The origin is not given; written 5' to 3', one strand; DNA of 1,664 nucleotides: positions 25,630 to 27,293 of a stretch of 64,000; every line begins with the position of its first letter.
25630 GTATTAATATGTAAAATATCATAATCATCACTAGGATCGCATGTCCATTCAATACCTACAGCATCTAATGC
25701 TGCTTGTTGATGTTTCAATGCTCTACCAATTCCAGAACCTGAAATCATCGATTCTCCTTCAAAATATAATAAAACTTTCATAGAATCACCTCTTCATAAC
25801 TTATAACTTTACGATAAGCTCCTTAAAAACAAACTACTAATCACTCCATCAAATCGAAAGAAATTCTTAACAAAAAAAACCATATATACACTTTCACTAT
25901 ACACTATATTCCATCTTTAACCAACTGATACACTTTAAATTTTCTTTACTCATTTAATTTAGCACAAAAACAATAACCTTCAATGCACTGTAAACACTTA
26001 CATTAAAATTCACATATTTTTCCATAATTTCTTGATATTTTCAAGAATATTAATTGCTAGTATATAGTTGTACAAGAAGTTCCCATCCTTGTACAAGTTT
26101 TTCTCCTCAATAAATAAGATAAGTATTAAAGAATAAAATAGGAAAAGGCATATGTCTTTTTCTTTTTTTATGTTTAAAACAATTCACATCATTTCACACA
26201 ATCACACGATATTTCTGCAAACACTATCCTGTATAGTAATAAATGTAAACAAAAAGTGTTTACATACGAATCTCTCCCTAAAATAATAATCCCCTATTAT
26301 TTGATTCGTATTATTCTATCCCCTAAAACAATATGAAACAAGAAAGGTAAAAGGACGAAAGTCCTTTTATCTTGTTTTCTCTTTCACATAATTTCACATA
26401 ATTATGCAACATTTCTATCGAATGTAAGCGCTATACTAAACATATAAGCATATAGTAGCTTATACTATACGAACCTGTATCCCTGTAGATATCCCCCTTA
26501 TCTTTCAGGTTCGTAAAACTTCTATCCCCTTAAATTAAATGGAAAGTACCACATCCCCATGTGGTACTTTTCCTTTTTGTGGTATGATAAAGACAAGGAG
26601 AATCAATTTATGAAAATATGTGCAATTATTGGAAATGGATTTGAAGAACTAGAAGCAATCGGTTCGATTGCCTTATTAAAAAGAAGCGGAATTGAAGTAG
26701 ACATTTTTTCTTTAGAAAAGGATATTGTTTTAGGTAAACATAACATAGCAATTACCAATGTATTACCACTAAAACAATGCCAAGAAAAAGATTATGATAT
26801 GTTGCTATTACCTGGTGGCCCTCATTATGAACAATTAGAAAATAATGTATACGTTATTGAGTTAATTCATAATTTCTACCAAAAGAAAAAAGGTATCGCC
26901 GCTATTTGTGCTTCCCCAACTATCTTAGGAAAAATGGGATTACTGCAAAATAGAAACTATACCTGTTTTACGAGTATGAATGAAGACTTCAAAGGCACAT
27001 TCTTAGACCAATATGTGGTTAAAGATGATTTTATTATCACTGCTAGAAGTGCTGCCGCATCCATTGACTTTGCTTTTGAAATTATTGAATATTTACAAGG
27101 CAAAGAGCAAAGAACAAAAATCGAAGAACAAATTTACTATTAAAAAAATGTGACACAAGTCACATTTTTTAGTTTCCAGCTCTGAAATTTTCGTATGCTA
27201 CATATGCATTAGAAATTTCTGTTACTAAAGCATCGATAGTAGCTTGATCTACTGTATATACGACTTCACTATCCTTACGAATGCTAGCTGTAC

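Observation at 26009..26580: Tandem array of two (possibly three) self-contained C-rich small-RNA units with covarying stems and phased TTCACA repeats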

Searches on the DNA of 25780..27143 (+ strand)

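Call 4: search_rna_families(source=window, start=25780, end=26620, threshold=evalue, max_evalue=10, show_alignments=4)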
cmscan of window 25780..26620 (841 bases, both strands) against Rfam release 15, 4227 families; matches with E-value up to 10: 14.
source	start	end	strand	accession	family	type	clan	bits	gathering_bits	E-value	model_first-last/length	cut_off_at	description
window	26475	26573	+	RF01820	RsaE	Gene; sRNA;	-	23.9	79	0.15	1-112/112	no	RNA Staph. aureus E (RoxS)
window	26104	26175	+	RF02425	SpF01_sRNA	Gene; sRNA;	-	23.5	55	1.1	1-80/80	no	Streptococcus sRNA SpF01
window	26074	26168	+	RF04342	Plastid-psbA-1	Cis-reg;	CL00153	21.9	54.3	3.1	1-114/114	no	Plastid-psbA-1 3UTR RNA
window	26336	26373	-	RF01461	rli24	Gene; sRNA;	-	21.6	100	0.2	1-158/158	no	Listeria sRNA rli22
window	26072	26168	+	RF04184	BTnc060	Gene; sRNA;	-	21.1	228.9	0.86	1-213/213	no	Bacteroides sRNA BTnc060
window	26212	26266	-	RF03474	mir-4766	Gene; miRNA;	-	19.3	72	0.73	1-56/56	no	mir-4766 microRNA precursor family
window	26135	26188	+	RF02934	caiA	Gene; sRNA;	-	18.8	55.5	2.4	4-59/78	no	caiA RNA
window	26278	26372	+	RF01859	Phe_leader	Cis-reg; leader;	-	18.6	55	2.6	1-125/125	no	Phenylalanine leader peptide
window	26100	26141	-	RF04332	Plastid-rpoB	Cis-reg;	-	18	45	2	1-49/49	no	Plastid-rpoB 5UTR RNA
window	26134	26171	+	RF03210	mir-7359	Gene; miRNA;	-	17.7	90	2.9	1-56/56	no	mir-7359 microRNA precursor family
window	26165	26198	+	RF02753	ES173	Gene; sRNA;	-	17.2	90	2.2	1-64/64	no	ES173 sRNA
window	26046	26163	+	RF04180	BTnc231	Gene; sRNA;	-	16.9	80.4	0.88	1-154/154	no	Bacteroides sRNA BTnc231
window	26266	26374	+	RF04180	BTnc231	Gene; sRNA;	-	15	80.4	2.6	1-154/154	no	Bacteroides sRNA BTnc231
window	25932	25991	-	RF02060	STnc410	Gene; sRNA;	-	14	50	2.5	1-158/158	no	Enterobacterial sRNA STnc410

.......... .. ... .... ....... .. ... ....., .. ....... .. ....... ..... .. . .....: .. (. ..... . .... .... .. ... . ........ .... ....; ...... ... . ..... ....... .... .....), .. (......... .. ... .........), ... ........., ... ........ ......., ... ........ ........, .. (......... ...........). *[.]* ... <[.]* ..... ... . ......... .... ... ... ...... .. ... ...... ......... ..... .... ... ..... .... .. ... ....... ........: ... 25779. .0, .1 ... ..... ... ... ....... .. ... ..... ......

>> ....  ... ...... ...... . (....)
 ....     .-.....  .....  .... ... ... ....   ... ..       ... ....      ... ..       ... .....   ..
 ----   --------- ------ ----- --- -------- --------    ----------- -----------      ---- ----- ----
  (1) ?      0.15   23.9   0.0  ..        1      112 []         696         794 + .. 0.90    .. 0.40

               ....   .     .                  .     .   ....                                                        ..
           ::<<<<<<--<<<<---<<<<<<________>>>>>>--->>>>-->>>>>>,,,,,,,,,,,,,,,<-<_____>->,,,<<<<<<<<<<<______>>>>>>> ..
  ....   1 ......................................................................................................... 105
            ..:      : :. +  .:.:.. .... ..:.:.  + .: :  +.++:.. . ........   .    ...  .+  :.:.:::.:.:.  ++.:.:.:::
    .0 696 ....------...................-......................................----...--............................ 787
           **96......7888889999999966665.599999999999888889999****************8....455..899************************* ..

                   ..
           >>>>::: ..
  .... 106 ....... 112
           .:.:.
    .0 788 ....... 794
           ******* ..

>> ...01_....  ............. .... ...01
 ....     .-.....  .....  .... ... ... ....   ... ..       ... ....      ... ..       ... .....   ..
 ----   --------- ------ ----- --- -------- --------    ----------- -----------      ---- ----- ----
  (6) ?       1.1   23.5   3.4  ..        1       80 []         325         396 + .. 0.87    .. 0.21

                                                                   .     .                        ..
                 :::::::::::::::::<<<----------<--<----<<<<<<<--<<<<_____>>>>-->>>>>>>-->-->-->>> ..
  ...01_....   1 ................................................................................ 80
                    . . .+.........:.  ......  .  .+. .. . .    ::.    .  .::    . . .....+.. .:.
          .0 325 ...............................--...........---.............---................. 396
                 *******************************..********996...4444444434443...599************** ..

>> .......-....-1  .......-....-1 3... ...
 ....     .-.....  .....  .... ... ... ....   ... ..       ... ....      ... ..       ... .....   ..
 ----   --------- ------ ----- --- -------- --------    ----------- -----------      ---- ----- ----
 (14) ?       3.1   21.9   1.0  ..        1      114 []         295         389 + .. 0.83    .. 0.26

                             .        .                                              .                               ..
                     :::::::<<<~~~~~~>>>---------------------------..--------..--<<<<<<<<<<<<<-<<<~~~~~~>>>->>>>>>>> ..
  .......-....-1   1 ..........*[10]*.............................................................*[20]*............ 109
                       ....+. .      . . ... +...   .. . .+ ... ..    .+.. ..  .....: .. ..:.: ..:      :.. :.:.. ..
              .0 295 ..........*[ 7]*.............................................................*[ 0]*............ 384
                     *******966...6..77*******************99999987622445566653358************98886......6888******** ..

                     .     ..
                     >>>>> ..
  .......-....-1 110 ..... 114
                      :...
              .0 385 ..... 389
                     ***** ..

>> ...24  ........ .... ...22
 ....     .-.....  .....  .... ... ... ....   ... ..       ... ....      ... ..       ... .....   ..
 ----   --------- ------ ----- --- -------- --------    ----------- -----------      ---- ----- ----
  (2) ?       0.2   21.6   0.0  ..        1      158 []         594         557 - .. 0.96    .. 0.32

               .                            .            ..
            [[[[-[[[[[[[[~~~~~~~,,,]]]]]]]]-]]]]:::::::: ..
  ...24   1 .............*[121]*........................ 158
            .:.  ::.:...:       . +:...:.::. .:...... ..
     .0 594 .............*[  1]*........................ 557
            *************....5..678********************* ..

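Call 37: search_rna_families(sources=[L082, L083, L090, L092], threshold=evalue, max_evalue=1, show_alignments=2)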
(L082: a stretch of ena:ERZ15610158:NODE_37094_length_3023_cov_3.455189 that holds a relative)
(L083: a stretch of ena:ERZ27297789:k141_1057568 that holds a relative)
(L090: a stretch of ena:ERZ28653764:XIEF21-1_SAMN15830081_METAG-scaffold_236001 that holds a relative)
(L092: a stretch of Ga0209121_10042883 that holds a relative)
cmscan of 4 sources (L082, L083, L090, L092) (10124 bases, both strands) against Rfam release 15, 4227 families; matches with E-value up to 1: 5.
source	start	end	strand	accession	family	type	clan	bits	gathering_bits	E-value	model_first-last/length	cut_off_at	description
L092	1411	1525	-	RF01828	SprD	Gene; sRNA;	-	32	100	0.0014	1-142/142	no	Small pathogenicity island RNA D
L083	2322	2410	-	RF02029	sraA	Gene; sRNA;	-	27.9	56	0.59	1-95/95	no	sraA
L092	1458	1534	+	RF02059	STnc50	Gene; sRNA;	-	25.9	55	0.7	1-84/84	no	Salmonella enterica sRNA STnc40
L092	1489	1544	-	RF03800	mir-4477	Gene; miRNA;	-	25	74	0.31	1-81/81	no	mir-4477 microRNA precursor family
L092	1489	1544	+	RF03800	mir-4477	Gene; miRNA;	-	24.1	74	0.52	1-81/81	no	mir-4477 microRNA precursor family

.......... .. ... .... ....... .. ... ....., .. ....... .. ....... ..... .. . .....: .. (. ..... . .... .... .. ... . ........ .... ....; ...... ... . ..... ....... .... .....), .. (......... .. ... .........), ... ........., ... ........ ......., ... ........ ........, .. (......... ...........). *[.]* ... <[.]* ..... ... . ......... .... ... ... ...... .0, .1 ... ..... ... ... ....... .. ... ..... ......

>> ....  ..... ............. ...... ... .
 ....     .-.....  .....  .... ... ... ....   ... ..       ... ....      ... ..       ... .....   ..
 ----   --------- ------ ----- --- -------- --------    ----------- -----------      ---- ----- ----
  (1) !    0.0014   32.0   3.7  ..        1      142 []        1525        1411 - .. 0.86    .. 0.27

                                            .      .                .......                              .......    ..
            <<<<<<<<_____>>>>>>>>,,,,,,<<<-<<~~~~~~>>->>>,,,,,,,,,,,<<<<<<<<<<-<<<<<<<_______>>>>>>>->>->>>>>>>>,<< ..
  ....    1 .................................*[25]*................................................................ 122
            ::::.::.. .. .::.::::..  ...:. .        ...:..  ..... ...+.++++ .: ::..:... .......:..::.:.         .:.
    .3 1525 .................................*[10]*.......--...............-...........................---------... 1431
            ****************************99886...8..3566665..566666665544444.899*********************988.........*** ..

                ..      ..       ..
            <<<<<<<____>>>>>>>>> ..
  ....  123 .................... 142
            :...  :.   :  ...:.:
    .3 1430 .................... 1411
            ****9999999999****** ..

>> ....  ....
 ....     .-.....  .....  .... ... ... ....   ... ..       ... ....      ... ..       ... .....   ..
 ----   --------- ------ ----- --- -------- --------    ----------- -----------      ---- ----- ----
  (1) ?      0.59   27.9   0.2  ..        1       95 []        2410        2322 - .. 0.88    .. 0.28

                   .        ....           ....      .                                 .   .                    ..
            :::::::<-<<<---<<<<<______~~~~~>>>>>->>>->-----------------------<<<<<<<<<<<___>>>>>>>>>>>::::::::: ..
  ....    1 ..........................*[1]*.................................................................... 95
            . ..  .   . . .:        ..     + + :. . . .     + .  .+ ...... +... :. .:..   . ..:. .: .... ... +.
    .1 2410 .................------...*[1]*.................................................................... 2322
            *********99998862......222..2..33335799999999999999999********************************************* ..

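Call 49: build_rna_model(alignment_id=A5, structure=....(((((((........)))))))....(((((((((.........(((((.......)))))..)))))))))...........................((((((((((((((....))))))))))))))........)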
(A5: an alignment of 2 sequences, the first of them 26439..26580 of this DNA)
Model R1 built from alignment A5 (2 sequences, 143 columns); structure: as given.
model positions 143; base pairs 35; branch points 2; effective number of sequences 0.94; information 0.591 bits per position. Calibrated on 0.2 Mb of random sequence (short: E-values are rough).
structure used (alignment columns):
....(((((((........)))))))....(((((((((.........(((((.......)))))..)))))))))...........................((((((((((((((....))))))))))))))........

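Call 50: search_with_rna_model(model_id=R1, sources=[window, L082, L083, L084, L090, L092, L099, L086, L087, L101, L102], max_evalue=10, make_alignment=true)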
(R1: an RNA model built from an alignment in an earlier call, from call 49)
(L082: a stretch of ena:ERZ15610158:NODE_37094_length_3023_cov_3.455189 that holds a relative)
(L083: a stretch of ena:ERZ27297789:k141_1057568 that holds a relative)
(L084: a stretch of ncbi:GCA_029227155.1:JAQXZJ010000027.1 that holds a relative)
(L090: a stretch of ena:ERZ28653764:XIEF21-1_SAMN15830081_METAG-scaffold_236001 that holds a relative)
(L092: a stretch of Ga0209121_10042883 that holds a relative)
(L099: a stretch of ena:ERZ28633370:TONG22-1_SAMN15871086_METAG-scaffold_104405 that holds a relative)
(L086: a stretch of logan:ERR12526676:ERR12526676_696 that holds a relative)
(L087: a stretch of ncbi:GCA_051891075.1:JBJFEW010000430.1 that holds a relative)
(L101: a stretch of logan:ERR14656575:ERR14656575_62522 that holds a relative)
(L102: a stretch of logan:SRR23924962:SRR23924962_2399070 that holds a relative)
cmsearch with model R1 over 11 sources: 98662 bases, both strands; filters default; matches with E-value up to 10: 26.
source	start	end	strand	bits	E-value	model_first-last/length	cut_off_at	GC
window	26439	26580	+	176.7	6.7e-33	1-143/143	no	0.36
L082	1448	1589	+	174.3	2e-32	1-143/143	no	0.35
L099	600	740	+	134.1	1.7e-24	1-143/143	no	0.33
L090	161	299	+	122.5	3.5e-22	1-143/143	no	0.34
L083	554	693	+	118.9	1.8e-21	1-143/143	no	0.34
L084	3824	3967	+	94.7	1.1e-16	1-143/143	no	0.38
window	26240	26386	+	40.6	5.4e-06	1-143/143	no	0.29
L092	1104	1209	-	38.2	1.7e-05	1-143/143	no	0.27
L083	355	492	+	37.2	2.6e-05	1-143/143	no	0.3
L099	404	540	+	34.9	7.4e-05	1-143/143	no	0.29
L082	1244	1371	+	29.3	0.00095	1-143/143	no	0.3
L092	1494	1608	-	29.3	0.00097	1-143/143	no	0.27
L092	1335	1436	-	22.3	0.023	1-143/143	no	0.28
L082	1542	1700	-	21.4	0.035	1-143/143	no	0.35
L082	1069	1172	+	19.3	0.089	1-143/143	no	0.28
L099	693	786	-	17.9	0.18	1-143/143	no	0.26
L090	252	347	-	17.4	0.21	1-143/143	no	0.25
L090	1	106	+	16.1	0.39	41-143/143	5'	0.32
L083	654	689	-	14.2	0.93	100-135/143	no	0.36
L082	1345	1477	-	13.7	1.2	1-143/143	no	0.31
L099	1298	1340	+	11.9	2.7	93-135/143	no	0.16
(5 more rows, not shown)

Alignment A6: 26 matches aligned to the model, 243 columns, each read 5' to 3' on its own strand. Consensus structure (alignment columns), stored with it:
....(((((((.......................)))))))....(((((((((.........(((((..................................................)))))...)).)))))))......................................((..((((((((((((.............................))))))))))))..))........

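Call 51: search_with_rna_model(model_id=R1, sources=[window, L082, L083, L084, L090, L092, L099], max_evalue=0.02, make_alignment=true, show_alignments=0)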
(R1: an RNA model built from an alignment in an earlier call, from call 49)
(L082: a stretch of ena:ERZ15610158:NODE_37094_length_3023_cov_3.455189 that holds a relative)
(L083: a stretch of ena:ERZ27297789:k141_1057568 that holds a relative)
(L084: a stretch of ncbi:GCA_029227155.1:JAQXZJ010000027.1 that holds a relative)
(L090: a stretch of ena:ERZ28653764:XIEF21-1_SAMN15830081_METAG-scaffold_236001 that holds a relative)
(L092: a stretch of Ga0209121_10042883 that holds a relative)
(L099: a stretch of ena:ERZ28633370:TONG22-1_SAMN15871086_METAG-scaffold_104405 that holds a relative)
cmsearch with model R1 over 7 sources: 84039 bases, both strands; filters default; matches with E-value up to 0.02: 13.
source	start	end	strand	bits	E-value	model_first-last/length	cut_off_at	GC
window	26439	26580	+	176.7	5.7e-33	1-143/143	no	0.36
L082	1448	1589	+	174.3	1.7e-32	1-143/143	no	0.35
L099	600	740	+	134.1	1.5e-24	1-143/143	no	0.33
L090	161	299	+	122.5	3e-22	1-143/143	no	0.34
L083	554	693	+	118.9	1.6e-21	1-143/143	no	0.34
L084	3824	3967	+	94.7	9.3e-17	1-143/143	no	0.38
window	26240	26386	+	40.6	4.6e-06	1-143/143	no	0.29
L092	1104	1209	-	38.2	1.4e-05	1-143/143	no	0.27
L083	355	492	+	37.2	2.3e-05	1-143/143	no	0.3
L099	404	540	+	34.9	6.3e-05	1-143/143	no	0.29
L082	1244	1371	+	29.3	0.00081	1-143/143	no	0.3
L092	1494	1608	-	29.3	0.00083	1-143/143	no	0.27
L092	1335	1436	-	22.3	0.019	1-143/143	no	0.28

Alignment A7: 13 matches aligned to the model, 188 columns, each read 5' to 3' on its own strand. Consensus structure (alignment columns), stored with it:
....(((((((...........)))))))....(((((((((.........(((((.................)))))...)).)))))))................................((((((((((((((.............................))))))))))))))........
